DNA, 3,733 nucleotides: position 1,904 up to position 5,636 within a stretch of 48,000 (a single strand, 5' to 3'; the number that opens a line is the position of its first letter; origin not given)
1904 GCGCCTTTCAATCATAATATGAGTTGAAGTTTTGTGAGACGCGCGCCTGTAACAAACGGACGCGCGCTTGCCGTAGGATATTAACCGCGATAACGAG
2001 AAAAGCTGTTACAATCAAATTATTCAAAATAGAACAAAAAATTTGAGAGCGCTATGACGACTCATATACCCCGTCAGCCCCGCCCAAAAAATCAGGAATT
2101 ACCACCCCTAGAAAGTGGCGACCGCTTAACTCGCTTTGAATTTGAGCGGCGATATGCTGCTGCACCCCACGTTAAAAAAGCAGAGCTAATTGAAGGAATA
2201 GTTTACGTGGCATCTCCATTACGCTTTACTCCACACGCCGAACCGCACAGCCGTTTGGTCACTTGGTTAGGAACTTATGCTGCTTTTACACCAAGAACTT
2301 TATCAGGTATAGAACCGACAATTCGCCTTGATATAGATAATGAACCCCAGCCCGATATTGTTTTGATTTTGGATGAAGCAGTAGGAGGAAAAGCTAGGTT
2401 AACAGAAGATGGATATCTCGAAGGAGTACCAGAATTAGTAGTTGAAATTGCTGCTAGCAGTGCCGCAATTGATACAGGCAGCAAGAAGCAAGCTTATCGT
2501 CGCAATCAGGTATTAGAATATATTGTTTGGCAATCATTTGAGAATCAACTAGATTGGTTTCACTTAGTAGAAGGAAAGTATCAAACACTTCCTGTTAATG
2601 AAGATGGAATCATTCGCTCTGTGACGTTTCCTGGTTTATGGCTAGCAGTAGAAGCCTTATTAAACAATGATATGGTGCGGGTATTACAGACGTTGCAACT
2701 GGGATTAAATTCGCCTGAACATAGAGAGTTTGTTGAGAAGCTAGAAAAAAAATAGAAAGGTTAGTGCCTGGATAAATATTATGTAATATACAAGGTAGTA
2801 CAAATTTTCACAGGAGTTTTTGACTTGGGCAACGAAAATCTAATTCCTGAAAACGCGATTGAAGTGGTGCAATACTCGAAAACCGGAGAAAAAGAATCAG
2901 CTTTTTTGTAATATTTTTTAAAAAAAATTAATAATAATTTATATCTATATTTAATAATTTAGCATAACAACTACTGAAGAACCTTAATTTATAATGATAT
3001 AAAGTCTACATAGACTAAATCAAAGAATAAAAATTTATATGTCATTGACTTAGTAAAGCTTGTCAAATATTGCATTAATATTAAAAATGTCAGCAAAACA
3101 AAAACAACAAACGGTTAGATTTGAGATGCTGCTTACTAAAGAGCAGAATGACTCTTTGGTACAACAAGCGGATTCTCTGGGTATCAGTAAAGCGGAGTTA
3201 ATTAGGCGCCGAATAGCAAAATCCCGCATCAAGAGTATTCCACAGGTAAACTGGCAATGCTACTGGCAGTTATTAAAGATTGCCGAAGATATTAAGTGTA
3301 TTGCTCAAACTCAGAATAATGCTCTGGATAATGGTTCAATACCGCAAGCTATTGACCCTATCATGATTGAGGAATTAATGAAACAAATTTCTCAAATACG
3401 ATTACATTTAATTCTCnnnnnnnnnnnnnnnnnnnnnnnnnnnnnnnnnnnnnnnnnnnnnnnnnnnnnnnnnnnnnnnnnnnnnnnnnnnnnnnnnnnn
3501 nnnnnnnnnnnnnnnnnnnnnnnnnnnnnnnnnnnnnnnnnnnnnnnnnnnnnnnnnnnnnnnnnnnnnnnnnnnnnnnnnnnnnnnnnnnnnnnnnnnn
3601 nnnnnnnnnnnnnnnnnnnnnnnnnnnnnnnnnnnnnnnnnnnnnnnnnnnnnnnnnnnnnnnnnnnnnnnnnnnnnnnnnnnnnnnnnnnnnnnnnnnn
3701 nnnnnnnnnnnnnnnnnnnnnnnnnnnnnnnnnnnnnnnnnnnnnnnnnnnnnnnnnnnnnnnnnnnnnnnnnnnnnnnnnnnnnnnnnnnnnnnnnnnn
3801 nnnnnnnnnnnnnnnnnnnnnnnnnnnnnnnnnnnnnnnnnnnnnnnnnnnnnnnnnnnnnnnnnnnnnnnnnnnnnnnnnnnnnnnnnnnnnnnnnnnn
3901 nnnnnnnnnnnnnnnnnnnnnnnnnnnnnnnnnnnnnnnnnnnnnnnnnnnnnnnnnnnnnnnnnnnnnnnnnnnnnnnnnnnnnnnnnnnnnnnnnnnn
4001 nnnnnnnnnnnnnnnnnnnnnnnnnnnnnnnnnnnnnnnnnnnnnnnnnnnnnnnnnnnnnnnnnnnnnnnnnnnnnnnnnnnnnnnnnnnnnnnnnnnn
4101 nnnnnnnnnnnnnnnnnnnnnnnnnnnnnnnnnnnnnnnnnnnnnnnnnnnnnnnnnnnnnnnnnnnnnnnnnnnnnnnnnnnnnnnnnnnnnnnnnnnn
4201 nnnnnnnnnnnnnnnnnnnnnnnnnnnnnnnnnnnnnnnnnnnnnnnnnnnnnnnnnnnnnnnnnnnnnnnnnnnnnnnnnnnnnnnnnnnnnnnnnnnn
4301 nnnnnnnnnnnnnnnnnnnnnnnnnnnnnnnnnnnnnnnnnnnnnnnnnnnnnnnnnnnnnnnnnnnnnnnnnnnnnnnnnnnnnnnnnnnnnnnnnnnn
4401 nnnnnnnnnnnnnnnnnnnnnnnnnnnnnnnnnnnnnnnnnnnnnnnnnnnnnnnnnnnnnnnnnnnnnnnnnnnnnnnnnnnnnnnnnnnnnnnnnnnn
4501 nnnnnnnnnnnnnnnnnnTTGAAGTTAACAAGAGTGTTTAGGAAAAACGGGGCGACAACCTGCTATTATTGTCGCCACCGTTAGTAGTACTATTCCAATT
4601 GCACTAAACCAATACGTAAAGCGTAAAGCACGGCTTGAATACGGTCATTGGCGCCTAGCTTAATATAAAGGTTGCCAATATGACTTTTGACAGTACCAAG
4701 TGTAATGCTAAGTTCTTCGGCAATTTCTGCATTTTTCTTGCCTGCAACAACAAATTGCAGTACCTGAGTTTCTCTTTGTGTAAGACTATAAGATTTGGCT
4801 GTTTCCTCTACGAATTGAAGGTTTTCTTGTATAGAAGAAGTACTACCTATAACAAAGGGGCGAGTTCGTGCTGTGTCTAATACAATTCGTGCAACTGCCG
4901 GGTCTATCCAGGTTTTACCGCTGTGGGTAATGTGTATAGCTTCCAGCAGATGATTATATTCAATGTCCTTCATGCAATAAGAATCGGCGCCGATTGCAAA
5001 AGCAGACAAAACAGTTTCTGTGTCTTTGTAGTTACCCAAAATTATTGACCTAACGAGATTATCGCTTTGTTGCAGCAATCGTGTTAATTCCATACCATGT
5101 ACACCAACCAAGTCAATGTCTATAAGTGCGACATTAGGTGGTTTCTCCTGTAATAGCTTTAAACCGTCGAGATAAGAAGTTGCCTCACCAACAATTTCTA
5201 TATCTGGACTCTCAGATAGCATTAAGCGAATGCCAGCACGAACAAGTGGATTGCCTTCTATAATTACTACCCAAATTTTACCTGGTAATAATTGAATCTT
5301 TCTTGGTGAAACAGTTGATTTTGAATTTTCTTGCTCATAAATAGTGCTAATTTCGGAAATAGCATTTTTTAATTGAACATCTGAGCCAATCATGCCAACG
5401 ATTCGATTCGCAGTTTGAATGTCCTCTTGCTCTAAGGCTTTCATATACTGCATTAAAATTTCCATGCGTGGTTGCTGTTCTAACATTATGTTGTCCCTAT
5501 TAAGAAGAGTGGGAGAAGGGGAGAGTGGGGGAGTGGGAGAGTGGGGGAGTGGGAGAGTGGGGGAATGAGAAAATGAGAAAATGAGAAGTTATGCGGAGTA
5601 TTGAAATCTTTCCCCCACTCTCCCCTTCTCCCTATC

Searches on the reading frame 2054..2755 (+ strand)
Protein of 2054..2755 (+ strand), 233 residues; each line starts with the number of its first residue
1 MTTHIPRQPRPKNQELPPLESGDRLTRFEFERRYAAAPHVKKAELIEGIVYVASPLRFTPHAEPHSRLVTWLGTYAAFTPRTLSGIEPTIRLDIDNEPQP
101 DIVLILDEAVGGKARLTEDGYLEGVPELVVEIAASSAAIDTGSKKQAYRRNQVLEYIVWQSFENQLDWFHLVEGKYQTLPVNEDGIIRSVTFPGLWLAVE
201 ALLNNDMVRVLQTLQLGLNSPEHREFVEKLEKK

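Call 8: search_protein_families(library=pfam, proteins=[window:2054-2755:+], max_evalue=0.001)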
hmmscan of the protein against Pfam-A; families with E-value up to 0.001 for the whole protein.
window:2054-2755:+ (233 aa): 1 family
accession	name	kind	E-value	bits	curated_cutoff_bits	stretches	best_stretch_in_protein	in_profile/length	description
PF05685.18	Uma2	-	1.8e-31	109.4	27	1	30-200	4-172/172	Putative restriction endonuclease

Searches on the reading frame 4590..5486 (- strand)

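Call 8: search_protein_families(library=pfam, proteins=[window:4590-5486:-], max_evalue=0.001)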
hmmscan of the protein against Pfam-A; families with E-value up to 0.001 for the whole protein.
window:4590-5486:- (298 aa): 4 families
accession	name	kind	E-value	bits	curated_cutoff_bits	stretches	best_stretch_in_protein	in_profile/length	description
PF00196.25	GerE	-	4.7e-19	68.2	23.5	1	234-289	2-57/57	Bacterial regulatory proteins, luxR family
PF00072.30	Response_reg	-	2.5e-18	66.7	30.2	1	73-184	1-110/111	Response regulator receiver domain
PF08281.18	Sigma70_r4_2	-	4.5e-06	26.7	25.7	1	235-270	11-47/54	Sigma-70, region 4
PF04545.22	Sigma70_r4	-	0.00058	19.8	24.1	0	234-270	4-41/50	Sigma-70, region 4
